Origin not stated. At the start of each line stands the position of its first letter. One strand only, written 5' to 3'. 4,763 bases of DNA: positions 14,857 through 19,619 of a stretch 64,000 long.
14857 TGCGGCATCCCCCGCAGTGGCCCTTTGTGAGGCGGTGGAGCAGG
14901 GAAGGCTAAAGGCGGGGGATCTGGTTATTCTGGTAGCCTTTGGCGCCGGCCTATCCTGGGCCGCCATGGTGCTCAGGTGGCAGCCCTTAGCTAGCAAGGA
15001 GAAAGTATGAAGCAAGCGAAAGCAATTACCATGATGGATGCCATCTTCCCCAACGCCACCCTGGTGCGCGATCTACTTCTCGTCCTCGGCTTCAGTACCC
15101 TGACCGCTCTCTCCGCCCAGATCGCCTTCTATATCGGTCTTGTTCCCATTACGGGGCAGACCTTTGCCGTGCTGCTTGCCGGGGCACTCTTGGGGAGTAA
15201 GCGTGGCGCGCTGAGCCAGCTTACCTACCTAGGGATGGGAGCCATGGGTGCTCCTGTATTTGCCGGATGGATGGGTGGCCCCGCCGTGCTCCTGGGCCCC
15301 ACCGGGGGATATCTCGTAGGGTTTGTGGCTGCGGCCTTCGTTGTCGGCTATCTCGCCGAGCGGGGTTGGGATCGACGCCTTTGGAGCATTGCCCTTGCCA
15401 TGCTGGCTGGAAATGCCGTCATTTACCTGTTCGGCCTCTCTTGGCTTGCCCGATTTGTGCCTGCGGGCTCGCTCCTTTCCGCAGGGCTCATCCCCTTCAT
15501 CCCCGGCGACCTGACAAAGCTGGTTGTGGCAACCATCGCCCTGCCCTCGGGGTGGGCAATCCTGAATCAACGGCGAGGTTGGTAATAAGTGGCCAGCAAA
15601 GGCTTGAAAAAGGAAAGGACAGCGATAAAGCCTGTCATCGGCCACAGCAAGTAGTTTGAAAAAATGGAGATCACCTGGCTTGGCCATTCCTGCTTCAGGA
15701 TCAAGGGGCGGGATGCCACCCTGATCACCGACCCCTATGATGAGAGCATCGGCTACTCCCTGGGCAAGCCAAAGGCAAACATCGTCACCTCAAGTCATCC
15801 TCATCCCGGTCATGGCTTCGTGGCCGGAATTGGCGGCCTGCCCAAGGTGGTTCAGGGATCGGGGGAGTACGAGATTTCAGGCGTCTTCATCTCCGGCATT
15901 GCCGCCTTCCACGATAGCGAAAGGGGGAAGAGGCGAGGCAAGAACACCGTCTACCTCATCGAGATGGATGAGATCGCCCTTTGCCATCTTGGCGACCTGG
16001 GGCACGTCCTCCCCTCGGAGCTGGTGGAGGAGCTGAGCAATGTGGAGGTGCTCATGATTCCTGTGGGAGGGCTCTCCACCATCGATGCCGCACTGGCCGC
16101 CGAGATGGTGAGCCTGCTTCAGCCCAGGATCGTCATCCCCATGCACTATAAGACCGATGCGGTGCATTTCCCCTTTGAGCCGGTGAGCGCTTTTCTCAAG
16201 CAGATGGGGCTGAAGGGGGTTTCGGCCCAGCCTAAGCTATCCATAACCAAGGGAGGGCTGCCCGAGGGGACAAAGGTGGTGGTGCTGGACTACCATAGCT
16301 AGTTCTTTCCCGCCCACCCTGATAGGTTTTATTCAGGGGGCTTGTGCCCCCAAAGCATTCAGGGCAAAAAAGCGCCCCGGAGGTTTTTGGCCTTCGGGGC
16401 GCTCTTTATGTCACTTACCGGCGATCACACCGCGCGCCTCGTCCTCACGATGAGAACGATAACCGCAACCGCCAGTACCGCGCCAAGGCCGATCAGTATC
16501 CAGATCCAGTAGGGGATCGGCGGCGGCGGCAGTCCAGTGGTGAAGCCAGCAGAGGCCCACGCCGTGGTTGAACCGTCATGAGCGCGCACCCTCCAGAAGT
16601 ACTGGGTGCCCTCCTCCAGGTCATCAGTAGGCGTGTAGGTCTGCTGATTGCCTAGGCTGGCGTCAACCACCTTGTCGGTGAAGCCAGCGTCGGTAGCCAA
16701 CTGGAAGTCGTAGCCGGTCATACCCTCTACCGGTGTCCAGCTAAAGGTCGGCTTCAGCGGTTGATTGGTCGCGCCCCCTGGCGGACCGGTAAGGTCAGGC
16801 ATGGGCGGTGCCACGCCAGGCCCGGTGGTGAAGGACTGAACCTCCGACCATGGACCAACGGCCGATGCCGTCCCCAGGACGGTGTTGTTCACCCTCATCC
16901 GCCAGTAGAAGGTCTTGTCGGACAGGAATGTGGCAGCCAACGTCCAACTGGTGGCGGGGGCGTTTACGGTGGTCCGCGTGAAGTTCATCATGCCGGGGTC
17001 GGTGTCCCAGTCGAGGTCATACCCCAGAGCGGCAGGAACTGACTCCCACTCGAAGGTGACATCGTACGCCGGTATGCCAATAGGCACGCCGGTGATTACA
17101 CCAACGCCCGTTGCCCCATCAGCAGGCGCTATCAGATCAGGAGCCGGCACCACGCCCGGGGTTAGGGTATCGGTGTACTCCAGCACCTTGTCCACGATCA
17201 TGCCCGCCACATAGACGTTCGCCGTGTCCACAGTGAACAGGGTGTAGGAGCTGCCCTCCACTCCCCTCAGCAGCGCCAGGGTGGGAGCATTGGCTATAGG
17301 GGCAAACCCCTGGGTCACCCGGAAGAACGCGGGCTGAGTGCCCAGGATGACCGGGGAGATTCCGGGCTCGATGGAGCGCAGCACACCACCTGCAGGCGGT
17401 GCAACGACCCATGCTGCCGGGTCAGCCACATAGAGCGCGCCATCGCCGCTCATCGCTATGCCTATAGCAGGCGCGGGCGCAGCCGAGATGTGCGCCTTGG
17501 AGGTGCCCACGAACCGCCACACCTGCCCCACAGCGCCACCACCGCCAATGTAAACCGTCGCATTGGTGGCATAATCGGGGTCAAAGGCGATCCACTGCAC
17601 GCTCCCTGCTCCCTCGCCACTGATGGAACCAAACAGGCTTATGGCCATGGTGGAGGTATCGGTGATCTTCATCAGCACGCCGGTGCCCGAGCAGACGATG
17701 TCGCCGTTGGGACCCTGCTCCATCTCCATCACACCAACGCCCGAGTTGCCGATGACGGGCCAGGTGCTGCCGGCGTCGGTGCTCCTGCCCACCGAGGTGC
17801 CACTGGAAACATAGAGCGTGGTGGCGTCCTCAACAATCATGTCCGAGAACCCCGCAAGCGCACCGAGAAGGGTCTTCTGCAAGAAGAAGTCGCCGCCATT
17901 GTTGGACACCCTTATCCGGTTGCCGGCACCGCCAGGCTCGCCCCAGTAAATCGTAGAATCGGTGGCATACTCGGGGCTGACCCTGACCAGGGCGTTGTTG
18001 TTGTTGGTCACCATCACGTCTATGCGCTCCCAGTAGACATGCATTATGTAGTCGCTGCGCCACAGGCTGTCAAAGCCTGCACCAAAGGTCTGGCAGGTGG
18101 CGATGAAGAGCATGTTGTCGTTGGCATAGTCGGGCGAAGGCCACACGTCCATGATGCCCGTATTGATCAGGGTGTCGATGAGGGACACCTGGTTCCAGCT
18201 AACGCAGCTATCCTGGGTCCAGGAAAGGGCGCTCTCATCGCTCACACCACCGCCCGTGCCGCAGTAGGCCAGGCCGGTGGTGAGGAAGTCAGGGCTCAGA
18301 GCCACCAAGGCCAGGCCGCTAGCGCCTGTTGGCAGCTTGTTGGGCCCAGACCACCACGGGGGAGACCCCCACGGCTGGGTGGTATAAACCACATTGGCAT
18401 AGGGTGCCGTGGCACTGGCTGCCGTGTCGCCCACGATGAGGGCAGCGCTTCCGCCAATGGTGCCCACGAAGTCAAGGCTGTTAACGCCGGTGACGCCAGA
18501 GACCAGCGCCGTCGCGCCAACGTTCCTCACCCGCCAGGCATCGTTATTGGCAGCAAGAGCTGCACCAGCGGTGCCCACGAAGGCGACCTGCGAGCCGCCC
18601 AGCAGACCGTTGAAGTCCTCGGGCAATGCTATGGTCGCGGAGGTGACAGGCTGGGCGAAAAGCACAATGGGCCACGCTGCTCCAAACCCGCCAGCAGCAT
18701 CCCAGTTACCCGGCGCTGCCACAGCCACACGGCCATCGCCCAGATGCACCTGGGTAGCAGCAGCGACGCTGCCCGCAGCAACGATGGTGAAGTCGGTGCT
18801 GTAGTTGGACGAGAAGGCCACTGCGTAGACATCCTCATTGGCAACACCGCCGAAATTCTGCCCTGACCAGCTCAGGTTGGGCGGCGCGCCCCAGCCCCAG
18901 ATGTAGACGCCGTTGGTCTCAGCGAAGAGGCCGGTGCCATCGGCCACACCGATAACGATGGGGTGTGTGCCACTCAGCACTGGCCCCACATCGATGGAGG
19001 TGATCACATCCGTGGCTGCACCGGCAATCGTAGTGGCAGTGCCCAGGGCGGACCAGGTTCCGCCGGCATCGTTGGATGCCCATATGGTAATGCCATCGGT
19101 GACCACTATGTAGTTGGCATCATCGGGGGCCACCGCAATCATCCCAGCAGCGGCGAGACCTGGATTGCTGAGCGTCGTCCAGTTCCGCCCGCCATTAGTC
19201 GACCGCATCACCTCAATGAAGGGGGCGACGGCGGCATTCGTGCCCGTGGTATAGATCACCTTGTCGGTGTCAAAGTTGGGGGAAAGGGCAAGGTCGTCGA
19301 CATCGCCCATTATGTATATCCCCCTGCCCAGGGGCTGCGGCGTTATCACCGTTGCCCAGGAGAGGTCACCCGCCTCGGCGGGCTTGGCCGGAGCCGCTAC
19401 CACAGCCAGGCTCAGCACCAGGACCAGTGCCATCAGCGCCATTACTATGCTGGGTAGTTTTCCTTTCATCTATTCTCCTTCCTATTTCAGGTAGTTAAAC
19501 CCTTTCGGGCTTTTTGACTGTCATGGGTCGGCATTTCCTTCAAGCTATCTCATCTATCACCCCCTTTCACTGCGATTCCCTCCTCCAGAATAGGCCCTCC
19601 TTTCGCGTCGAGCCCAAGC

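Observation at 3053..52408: Recurrent pattern: lower-GC genes inserted seamlessly (ATGA or 16-nt junctions) into housekeeping operons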

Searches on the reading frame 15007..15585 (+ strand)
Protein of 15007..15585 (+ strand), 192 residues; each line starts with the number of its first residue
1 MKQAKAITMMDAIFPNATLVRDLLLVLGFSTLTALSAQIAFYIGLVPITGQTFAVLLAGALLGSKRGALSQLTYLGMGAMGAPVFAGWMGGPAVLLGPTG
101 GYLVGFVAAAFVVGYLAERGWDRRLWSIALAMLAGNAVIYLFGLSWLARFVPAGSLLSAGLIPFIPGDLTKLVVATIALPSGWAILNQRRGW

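Call 101: search_protein_families(library=pfam, proteins=[window:15007-15585:+], max_evalue=0.001)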
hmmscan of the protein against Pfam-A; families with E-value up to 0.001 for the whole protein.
window:15007-15585:+ (192 aa): 1 family
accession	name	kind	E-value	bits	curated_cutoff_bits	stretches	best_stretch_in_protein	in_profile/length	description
PF02632.19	BioY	-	1.9e-43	148.2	25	1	44-180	2-136/140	BioY family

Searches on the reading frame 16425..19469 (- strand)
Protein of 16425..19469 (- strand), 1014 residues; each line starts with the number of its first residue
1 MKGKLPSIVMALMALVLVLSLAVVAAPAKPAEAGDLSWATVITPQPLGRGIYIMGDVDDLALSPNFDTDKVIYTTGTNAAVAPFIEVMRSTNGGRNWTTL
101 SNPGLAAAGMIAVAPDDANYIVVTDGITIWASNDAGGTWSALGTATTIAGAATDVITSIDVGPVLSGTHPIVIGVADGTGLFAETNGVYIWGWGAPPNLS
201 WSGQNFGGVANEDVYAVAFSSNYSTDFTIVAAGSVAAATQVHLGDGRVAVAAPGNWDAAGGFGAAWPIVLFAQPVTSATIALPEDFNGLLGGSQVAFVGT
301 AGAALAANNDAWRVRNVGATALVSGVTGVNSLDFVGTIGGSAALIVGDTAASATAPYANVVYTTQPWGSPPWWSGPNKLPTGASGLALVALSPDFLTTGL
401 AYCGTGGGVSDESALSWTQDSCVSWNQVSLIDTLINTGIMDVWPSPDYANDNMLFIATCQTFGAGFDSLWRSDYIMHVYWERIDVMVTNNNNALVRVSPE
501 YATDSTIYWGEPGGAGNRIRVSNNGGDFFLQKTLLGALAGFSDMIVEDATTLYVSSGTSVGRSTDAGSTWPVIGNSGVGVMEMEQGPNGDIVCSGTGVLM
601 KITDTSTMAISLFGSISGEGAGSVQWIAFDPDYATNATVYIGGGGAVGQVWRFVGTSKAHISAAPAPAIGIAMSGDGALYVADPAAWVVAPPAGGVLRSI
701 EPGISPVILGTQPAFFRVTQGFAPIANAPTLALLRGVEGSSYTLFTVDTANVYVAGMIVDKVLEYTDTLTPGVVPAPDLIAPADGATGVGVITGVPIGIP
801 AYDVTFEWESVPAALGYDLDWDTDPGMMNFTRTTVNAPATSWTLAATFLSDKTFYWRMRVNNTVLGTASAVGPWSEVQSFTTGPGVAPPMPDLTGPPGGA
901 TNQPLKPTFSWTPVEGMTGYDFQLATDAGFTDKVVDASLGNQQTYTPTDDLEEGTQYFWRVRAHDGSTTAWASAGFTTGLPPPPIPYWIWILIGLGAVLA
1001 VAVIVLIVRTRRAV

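Call 101: search_protein_families(library=pfam, proteins=[window:16425-19469:-], max_evalue=0.001)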
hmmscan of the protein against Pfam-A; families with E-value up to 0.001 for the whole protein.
window:16425-19469:- (1014 aa): 1 family
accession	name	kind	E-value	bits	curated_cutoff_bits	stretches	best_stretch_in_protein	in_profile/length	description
PF25788.1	Ig_Rha78A_N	-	4.4e-08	33.8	27.4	1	906-980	19-103/105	Rha78A-like, N-terminal immunoglobulin domain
